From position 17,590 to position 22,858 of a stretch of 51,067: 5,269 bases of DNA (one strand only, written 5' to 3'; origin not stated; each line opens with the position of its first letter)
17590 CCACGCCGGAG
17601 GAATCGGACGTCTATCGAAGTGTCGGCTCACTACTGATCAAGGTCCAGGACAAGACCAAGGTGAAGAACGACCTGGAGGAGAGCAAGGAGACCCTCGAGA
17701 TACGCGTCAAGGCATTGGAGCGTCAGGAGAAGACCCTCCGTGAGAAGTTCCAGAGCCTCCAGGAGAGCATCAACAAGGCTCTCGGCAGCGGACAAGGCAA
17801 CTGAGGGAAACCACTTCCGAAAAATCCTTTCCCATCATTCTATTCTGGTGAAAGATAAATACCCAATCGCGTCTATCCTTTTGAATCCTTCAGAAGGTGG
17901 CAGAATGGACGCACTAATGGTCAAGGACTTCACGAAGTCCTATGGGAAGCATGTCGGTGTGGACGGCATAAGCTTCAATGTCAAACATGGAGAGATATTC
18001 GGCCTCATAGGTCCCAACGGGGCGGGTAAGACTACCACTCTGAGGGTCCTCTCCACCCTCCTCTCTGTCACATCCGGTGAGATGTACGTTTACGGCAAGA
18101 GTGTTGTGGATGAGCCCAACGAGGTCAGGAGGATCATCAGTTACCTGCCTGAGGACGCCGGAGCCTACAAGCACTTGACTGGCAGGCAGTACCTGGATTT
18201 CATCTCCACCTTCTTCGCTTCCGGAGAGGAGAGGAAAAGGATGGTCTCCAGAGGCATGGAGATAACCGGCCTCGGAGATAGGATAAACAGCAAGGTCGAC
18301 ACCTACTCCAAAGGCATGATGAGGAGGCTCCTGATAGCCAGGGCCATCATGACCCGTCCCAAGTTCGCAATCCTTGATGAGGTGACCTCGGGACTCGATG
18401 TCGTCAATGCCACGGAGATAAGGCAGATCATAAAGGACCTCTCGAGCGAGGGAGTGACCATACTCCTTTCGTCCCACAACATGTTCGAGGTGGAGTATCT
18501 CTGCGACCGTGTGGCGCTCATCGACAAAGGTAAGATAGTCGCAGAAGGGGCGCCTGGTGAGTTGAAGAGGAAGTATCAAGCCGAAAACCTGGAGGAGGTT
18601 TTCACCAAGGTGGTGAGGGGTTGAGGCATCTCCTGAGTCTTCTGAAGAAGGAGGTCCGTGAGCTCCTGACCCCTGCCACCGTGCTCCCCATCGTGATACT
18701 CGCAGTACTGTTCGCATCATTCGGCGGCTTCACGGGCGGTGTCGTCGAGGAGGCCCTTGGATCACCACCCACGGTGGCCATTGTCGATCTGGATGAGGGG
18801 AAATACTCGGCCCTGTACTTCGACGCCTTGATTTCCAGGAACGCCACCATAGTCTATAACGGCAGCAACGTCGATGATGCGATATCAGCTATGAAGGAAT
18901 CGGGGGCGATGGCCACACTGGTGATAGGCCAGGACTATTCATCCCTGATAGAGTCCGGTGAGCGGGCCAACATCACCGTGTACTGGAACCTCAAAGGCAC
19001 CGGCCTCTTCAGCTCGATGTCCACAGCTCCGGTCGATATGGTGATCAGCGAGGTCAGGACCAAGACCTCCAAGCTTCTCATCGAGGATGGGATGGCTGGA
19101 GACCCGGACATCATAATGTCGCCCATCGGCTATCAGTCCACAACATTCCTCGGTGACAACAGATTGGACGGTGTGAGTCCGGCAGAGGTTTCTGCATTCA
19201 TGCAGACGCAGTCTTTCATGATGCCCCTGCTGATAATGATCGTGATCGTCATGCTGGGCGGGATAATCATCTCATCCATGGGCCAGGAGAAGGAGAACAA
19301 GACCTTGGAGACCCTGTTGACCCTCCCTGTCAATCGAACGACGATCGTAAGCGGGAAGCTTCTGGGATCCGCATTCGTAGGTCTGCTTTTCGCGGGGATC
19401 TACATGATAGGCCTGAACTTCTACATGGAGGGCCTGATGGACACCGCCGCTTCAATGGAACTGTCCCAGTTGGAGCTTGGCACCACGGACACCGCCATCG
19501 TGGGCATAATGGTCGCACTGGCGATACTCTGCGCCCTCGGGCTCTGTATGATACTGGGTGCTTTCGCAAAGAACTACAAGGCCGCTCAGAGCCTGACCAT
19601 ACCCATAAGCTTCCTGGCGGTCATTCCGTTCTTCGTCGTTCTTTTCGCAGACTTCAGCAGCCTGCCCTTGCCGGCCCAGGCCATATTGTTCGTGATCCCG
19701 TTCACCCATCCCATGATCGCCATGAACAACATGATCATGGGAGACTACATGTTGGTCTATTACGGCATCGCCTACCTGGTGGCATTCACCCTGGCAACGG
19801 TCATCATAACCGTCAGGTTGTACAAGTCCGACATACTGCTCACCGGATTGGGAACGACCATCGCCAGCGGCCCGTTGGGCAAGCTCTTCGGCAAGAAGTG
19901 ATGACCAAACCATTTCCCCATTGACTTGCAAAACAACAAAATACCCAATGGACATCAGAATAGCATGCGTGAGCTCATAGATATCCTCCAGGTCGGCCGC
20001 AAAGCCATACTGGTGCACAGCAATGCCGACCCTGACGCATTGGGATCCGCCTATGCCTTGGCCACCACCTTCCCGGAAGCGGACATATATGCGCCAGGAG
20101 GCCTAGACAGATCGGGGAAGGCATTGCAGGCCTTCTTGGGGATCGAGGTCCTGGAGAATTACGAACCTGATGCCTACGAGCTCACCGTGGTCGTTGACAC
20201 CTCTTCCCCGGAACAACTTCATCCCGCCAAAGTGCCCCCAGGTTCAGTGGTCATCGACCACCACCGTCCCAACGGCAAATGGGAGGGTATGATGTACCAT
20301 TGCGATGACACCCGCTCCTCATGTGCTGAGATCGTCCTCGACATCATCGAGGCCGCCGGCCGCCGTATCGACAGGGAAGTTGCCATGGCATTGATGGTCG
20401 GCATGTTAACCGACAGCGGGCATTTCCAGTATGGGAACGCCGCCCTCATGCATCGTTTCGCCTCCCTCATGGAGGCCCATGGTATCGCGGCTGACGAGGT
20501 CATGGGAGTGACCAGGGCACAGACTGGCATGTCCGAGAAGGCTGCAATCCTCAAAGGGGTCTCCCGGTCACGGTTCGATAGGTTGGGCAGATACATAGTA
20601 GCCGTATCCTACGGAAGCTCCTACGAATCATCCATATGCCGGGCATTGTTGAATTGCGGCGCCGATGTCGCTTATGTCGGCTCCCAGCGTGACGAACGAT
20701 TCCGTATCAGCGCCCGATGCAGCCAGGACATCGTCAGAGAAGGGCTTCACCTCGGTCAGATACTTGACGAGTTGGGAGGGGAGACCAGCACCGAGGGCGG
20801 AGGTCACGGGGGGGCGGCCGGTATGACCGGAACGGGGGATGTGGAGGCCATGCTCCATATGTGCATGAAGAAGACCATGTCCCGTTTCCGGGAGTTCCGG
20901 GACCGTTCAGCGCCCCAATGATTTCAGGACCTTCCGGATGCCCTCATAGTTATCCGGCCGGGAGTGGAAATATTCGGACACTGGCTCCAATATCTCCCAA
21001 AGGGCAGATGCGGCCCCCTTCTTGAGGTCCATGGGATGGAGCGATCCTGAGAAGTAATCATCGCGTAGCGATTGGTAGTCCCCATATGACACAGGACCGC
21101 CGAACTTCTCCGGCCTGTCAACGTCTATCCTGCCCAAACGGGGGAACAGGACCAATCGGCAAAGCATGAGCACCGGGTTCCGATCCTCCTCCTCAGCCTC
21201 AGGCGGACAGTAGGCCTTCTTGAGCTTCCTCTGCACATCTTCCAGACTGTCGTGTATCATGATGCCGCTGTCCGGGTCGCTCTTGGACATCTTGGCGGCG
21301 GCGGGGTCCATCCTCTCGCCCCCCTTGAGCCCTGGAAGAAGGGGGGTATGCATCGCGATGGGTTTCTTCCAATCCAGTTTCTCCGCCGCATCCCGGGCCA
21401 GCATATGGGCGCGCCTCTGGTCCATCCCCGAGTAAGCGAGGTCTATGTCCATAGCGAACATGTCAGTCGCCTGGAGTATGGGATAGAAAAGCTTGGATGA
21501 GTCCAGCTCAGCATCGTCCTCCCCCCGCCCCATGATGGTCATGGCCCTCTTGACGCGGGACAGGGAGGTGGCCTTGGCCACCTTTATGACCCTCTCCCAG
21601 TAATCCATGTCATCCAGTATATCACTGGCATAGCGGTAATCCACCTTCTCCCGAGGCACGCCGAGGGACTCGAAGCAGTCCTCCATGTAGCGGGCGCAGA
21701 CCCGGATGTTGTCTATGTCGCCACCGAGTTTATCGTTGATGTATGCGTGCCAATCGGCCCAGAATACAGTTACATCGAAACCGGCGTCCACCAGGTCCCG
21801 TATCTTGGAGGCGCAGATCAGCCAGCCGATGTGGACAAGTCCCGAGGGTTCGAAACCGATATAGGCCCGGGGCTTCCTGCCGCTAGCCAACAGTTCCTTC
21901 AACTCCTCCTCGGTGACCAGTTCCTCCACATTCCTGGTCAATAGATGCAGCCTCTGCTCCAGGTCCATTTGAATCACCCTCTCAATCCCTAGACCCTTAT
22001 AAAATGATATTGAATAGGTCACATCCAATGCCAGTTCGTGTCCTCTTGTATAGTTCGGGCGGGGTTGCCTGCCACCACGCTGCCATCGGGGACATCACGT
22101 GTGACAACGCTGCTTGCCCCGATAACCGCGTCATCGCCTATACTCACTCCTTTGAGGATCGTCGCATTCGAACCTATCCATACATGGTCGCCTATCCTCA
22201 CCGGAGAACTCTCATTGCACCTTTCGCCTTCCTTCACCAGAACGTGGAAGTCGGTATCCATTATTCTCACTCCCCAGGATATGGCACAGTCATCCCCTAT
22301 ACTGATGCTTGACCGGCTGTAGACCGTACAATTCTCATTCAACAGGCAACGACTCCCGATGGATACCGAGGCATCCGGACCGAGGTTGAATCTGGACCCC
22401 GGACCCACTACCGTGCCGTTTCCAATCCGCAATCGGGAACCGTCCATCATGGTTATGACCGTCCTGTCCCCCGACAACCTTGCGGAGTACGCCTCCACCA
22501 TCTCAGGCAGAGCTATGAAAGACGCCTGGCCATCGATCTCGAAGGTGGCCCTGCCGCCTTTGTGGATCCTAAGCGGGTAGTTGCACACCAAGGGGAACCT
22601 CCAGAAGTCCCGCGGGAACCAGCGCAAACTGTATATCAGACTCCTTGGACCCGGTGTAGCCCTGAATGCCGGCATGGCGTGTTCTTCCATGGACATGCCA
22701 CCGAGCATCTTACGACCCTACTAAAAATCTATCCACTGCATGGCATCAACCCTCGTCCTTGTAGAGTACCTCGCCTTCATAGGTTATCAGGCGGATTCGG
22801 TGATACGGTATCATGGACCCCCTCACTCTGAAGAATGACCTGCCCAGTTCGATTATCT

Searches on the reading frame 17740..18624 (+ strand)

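Call 56: search_protein_families(library=pfam, proteins=[window:17740-18624:+], max_evalue=0.001)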
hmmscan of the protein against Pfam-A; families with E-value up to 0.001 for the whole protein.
window:17740-18624:+ (294 aa): 3 families
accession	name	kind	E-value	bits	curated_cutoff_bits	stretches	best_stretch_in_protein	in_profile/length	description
PF00005.33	ABC_tran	-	9.4e-28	98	25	1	75-217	2-137/137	ABC transporter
PF13304.12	AAA_21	-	1.9e-13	51.6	27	2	175-251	224-303/304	AAA domain, putative AbiEii toxin, Type IV TA system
PF02463.25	SMC_N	-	8.7e-06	25.7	40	0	196-248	148-201/220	RecF/RecN/SMC N terminal domain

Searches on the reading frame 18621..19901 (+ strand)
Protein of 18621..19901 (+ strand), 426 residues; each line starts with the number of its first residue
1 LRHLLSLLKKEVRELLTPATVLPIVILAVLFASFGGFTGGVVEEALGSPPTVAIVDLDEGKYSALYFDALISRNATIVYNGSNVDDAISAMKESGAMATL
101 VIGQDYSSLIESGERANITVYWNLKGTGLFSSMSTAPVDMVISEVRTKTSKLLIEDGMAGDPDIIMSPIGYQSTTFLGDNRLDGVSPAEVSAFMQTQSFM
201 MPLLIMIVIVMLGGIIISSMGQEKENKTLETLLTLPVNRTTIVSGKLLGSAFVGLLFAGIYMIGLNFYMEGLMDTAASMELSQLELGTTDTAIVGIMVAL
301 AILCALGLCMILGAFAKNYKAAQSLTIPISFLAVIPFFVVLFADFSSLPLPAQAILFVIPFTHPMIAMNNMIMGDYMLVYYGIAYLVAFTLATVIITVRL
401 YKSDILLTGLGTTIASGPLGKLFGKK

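Call 56: search_protein_families(library=pfam, proteins=[window:18621-19901:+], max_evalue=0.001)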
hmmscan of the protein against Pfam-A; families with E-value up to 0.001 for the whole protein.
window:18621-19901:+ (426 aa): 4 families
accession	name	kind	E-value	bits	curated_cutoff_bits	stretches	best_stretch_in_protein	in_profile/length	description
PF12698.13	ABC2_membrane_3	-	6.6e-38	131.1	31.6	1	21-398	9-346/347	ABC-2 family transporter protein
PF12679.13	ABC2_membrane_2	-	4.1e-14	53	27.2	1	6-401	2-278/283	ABC-2 family transporter protein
PF12730.13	ABC2_membrane_4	-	2.5e-07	31.3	27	1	193-322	46-168/179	ABC-2 family transporter protein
PF13346.12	ABC2_membrane_5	-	0.00026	21.1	25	1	194-401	29-204/205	ABC-2 family transporter protein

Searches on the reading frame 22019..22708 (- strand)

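Call 29: search_protein_families(library=pfam, proteins=[window:22019-22708:-], max_evalue=0.001)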
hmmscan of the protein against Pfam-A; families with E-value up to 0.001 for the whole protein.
window:22019-22708:- (229 aa): 3 families
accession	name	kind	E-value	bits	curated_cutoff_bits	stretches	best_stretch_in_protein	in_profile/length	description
PF00132.30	Hexapep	-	1.3e-15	56.7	27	1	170-204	2-36/36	Bacterial transferase hexapeptide (six repeats)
PF14602.12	Hexapep_2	-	1.4e-15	57.2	27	2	169-204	1-34/34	Hexapeptide repeat of succinyl-transferase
PF25084.1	LbH_EIF2B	-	0.00011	22.6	54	1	114-200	21-103/105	EIF2B subunit epsilon LbH domain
